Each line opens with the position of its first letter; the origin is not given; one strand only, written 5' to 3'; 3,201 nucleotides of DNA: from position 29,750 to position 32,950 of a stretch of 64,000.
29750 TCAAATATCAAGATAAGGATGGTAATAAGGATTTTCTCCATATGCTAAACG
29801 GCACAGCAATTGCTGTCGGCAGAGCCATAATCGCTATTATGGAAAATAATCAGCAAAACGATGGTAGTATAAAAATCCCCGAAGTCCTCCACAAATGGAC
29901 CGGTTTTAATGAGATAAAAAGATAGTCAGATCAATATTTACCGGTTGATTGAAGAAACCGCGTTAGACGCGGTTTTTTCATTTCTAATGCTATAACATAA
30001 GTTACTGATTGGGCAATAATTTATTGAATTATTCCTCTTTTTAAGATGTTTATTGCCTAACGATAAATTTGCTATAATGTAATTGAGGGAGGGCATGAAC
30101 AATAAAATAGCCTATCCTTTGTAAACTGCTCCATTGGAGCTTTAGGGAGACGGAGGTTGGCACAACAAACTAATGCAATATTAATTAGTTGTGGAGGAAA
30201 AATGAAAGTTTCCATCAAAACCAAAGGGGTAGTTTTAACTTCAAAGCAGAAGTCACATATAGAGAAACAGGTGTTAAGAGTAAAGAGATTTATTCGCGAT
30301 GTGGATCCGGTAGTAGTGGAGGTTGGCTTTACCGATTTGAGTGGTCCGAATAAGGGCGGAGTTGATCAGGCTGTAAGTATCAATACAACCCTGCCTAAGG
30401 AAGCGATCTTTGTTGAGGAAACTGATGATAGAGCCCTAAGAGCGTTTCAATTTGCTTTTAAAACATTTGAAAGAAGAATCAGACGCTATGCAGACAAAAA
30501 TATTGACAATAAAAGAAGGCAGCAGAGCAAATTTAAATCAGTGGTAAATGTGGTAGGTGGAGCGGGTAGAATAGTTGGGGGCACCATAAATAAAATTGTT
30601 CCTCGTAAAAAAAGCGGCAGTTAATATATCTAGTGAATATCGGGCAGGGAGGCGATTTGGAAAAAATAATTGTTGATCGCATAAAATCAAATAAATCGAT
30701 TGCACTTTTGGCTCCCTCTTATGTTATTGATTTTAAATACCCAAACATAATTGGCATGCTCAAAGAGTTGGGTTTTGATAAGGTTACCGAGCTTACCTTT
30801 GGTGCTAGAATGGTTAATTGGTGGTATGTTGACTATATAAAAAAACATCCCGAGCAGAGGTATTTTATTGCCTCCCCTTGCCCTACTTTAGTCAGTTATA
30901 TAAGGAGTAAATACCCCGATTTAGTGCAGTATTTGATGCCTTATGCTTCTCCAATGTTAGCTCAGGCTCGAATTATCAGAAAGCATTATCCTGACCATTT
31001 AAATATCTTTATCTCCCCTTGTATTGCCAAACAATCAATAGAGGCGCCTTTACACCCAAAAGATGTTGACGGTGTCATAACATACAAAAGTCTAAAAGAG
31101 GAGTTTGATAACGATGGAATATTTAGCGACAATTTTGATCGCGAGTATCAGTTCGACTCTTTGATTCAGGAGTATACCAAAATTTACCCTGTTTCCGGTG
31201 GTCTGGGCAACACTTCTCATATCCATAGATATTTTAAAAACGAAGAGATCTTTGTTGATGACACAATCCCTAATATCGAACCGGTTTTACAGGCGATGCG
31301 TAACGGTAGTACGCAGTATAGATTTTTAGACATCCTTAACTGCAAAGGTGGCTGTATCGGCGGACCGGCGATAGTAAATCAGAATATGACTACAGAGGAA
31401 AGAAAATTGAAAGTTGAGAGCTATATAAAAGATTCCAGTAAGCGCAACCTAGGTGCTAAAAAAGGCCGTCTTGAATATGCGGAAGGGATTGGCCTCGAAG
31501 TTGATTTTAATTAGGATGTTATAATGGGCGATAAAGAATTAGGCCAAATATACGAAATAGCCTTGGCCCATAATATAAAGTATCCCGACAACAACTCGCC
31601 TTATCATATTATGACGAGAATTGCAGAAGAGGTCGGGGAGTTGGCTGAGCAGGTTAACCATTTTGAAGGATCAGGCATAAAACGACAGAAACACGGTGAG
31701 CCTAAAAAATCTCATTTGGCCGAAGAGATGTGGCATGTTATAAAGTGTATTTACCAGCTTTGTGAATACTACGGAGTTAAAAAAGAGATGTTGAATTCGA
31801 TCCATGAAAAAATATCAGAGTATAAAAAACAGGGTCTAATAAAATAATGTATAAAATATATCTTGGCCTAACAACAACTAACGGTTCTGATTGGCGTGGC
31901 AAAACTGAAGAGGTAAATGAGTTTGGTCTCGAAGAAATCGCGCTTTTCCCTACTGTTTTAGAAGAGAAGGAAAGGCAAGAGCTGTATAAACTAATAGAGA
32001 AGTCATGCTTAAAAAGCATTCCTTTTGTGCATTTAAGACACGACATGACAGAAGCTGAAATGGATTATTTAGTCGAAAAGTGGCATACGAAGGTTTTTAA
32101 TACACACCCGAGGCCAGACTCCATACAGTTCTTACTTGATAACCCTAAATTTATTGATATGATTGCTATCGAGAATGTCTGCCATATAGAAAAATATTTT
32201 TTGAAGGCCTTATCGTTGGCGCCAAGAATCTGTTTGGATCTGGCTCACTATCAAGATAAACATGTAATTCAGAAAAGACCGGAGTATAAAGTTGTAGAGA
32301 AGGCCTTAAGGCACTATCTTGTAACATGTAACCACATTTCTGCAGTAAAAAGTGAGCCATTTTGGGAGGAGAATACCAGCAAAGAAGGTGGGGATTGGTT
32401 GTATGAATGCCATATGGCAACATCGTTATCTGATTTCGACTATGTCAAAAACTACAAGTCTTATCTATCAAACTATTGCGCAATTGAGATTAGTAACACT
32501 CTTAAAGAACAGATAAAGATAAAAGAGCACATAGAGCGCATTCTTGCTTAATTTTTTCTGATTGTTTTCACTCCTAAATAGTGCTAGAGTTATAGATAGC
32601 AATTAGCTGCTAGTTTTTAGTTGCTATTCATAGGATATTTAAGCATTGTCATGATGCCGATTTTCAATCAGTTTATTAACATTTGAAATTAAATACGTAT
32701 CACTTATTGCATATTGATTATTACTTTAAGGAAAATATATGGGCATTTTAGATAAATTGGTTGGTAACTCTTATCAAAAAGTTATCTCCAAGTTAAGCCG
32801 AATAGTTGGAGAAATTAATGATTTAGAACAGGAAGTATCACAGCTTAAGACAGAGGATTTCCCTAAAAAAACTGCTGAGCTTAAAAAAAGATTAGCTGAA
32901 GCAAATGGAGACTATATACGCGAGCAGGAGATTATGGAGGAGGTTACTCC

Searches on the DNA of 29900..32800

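Call 55: search_rna_families(source=window, start=29900, end=32800, threshold=evalue, max_evalue=1)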
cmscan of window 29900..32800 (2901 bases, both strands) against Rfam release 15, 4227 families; matches with E-value up to 1: 1.
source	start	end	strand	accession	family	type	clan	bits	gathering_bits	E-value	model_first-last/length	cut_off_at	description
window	29952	30023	-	RF02083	OrzO-P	Gene; antitoxin;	-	24.9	60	0.5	1-76/76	no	OrzO-P RNA antitoxin family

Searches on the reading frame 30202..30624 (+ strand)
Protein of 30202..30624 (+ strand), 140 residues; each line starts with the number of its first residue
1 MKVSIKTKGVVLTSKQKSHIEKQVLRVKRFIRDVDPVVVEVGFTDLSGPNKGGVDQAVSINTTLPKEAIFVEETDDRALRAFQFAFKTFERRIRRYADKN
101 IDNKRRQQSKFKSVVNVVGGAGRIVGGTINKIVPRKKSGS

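Call 3: search_protein_families(library=pfam, proteins=[window:30202-30624:+], max_evalue=1)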
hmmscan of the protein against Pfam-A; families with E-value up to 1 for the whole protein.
window:30202-30624:+ (140 aa): 1 family
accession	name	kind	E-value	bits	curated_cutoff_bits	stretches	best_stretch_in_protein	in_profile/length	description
PF02482.25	Ribosomal_S30AE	-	2e-08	35.3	23.7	1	3-99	1-86/88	Sigma 54 modulation protein / S30EA ribosomal protein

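Call 4: search_protein_families(library=ncbifam, proteins=[window:30202-30624:+], max_evalue=1)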
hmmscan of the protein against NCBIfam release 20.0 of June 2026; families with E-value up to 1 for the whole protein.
window:30202-30624:+ (140 aa): 2 families
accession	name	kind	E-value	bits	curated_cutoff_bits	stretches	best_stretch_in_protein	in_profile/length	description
TIGR00741.1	yfiA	equivalog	3.6e-07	30.6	40.9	1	1-104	1-99/102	ribosome hibernation-promoting factor, HPF/YfiA family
NF040608.1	division_SteA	equivalog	0.019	13.8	150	1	2-41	159-197/369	putative cytokinetic ring protein SteA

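Call 52: find_related_loci(query=A4, collection=metagenome_contigs, flank=6000)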
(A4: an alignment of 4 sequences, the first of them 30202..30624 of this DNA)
Query A4 (140 aa) in metagenome_contigs; peptide patterns used: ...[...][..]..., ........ (x = any residue, [..] = any of these).
367 stretches matched a pattern; 2 encode a relative of the query (tblastn E <= 1e-3); 2 distinct loci.
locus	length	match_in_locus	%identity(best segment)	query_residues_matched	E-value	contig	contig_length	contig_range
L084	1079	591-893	44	1-102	1e-25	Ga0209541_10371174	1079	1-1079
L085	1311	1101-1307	46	1-70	9e-18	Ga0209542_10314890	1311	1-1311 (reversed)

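Call 56: find_homologous_proteins(query=window:30202-30624:+)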
Query window:30202-30624:+ (140 aa): 14 proteins with E <= 0.001 among 23 candidates.
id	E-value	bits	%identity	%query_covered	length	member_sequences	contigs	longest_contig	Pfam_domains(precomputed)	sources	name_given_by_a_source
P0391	7.1e-82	290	100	100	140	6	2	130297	PF02482.26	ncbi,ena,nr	ncbi:MAG: Sigma 54 modulation protein / S30EA ribosomal protein [bacterium ADurb.Bin212]|nr:MAG: Sig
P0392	1.1e-70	254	86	99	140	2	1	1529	PF02482.26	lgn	-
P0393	7.2e-60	219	72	99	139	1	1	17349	PF02482.26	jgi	jgi:ribosomal subunit interface protein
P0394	3.8e-54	200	68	97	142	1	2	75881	PF02482.26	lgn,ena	-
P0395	6.4e-53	196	67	99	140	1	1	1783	PF02482.26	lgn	-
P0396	5.5e-52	193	65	97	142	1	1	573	PF02482.26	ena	-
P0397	3.2e-50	187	61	98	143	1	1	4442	PF02482.26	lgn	-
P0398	3.2e-50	187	61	98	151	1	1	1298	PF02482.26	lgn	-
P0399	4.8e-50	187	64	97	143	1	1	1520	PF02482.26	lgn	-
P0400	1.6e-46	176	63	98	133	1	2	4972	PF02482.26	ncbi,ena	-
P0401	9.7e-46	173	61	99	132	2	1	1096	PF02482.26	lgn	-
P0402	1.1e-44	170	60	98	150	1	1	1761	PF02482.26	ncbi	-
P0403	1.5e-42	163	61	99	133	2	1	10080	PF02482.26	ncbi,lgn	-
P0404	1.8e-42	162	69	79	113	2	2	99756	PF02482.26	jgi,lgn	-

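Call 57: find_encoding_contigs(protein=P0394, flank=5000, max_places=1)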
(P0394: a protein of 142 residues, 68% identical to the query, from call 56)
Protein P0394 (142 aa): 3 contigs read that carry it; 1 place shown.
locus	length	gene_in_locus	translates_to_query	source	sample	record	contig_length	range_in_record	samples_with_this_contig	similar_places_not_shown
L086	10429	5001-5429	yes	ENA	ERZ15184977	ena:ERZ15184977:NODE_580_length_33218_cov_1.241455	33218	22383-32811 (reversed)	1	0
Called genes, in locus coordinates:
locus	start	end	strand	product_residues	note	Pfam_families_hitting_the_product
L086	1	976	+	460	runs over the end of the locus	?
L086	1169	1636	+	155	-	PF03449:GreA_GreB_N, PF01272:GreA_GreB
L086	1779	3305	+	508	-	PF01336:tRNA_anti-codon, PF00152:tRNA-synt_2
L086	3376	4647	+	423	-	PF02403:Seryl_tRNA_N, PF00587:tRNA-synt_2b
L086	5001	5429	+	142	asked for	PF02482:Ribosomal_S30AE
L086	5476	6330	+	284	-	PF02906:Fe_hyd_lg_C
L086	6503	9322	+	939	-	PF07517:SecA_DEAD, PF01043:SecA_PP_bind, PF21090:P-loop_SecA, PF07516:SecA_SW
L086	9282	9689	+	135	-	-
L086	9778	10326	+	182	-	PF02245:Pur_DNA_glyco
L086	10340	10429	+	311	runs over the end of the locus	PF01263:Aldose_epim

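Call 58: find_encoding_contigs(protein=P0404, flank=5000, max_places=1)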
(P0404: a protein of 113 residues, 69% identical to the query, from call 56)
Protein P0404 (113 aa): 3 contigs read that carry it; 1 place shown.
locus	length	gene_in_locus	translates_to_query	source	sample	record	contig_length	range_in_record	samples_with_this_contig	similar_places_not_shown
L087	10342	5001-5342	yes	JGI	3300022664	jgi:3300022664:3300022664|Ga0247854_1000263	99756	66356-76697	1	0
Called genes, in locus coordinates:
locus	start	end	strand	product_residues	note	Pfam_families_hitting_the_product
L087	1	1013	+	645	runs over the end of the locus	PF03717:PBP_dimer, PF00905:Transpeptidase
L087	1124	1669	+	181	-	PF03449:GreA_GreB_N, PF01272:GreA_GreB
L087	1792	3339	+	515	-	PF01336:tRNA_anti-codon, PF00152:tRNA-synt_2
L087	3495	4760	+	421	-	PF02403:Seryl_tRNA_N, PF00587:tRNA-synt_2b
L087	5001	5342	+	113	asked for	PF02482:Ribosomal_S30AE (weak)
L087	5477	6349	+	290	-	PF02906:Fe_hyd_lg_C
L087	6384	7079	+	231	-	-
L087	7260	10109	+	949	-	PF07517:SecA_DEAD, PF01043:SecA_PP_bind, PF21090:P-loop_SecA, PF07516:SecA_SW, PF02810:SEC-C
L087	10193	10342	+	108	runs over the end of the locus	-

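Call 59: find_encoding_contigs(protein=P0393, flank=5000, max_places=1)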
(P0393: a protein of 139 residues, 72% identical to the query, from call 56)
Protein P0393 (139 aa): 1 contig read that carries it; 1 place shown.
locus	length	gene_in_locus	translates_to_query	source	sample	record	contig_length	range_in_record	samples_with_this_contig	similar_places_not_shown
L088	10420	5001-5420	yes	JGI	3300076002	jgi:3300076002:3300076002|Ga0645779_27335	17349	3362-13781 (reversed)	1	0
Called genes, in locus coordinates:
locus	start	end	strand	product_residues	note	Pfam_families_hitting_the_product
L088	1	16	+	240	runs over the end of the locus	-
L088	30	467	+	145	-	-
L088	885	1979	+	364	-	-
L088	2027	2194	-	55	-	-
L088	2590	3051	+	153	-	-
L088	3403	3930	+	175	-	PF01936:NYN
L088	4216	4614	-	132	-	PF09876:DUF2103 (weak)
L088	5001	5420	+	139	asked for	PF02482:Ribosomal_S30AE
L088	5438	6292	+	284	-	PF02906:Fe_hyd_lg_C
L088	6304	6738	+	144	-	-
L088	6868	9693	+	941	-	PF07517:SecA_DEAD, PF01043:SecA_PP_bind, PF21090:P-loop_SecA, PF07516:SecA_SW, PF02810:SEC-C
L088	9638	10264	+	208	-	PF02245:Pur_DNA_glyco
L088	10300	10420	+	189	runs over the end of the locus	PF01135:PCMT, PF01189:Methyltr_RsmB-F (faint)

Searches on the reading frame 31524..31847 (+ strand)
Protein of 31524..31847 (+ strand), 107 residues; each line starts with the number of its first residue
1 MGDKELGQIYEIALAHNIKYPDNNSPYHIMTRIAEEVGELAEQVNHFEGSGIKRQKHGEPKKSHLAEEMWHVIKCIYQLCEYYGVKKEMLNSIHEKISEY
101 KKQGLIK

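Call 3: search_protein_families(library=pfam, proteins=[window:31524-31847:+], max_evalue=1)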
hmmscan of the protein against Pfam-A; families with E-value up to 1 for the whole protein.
window:31524-31847:+ (107 aa): 3 families
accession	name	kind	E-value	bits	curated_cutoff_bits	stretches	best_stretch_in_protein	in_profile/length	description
PF03819.22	MazG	-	0.0048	17.6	22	1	27-73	4-37/74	MazG nucleotide pyrophosphohydrolase domain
PF22950.1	DUF7026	-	0.026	14.6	28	1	78-107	15-44/50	Domain of unknown function (DUF7026)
PF12844.13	HTH_19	-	0.12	12.7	30.2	0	69-90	44-58/64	Helix-turn-helix domain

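Call 4: search_protein_families(library=ncbifam, proteins=[window:31524-31847:+], max_evalue=1)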
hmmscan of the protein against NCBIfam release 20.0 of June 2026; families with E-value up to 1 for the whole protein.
window:31524-31847:+ (107 aa): 2 families
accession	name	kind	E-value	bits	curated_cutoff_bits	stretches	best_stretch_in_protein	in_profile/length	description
NF038403.1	perm_prefix_1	domain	0.065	13.1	30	1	85-105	15-35/59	permease prefix domain 1-containing protein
NF041845.1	lipo_FAD_I_fam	domain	0.11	12.9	35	0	30-49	73-92/111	FAD-I family protein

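Call 46: search_solved_structures(query=window:31524-31847:+, max_evalue=10, show_alignments=2)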
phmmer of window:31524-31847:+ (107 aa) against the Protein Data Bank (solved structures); distinct sequences matched with E-value up to 10: 5.
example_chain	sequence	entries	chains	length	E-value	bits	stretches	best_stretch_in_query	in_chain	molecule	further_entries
5ie9_A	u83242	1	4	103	0.00011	26.1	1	25-79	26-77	Nucleotide pyrophosphohydrolase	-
2gta_A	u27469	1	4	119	0.001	23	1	25-79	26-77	Hypothetical protein ypjD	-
2q73_A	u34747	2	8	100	0.0031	21.5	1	23-101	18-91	Hypothetical protein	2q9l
2q5z_A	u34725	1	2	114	0.0039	21.2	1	23-101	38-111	Hypothetical protein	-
8e55_A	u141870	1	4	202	0.028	18.4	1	35-100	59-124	SG135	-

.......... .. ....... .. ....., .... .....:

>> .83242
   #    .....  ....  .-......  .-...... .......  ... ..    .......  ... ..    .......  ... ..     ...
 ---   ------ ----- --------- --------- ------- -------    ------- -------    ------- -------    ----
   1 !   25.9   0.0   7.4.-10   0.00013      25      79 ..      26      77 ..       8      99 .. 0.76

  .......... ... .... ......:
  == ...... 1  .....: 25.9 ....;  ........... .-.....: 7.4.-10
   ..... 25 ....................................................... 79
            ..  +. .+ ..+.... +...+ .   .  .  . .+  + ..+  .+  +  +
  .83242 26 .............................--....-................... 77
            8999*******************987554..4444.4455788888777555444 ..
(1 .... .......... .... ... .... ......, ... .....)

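Call 48: search_protein_representatives(protein=window:31524-31847:+)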
Query: 107 residues. Proteins with E-value up to 0.001 (for the whole library): 180; up to 1e-10: 63; up to 1e-30: 0. The best 150 are listed.
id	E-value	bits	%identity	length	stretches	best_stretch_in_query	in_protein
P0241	4.9e-22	94.8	47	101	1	14-99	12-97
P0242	7.2e-21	91.1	46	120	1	6-98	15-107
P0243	7.7e-21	91.0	43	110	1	5-105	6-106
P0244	6.3e-20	88.1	46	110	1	6-106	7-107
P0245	3.1e-19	85.8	45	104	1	6-99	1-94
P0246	1.5e-18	83.6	42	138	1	8-106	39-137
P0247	4.7e-18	82.0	42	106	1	13-103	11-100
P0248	7.9e-18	81.3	48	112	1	15-97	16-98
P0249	1.2e-17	80.8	50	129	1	19-98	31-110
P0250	9.3e-17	77.9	30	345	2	28-106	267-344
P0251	6.4e-16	75.2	42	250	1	9-89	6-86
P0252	7.5e-16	75.0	45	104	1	6-99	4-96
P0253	1.6e-15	73.9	39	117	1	12-106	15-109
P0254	2.2e-15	73.4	38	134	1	9-98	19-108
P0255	7.1e-15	71.8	30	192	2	7-89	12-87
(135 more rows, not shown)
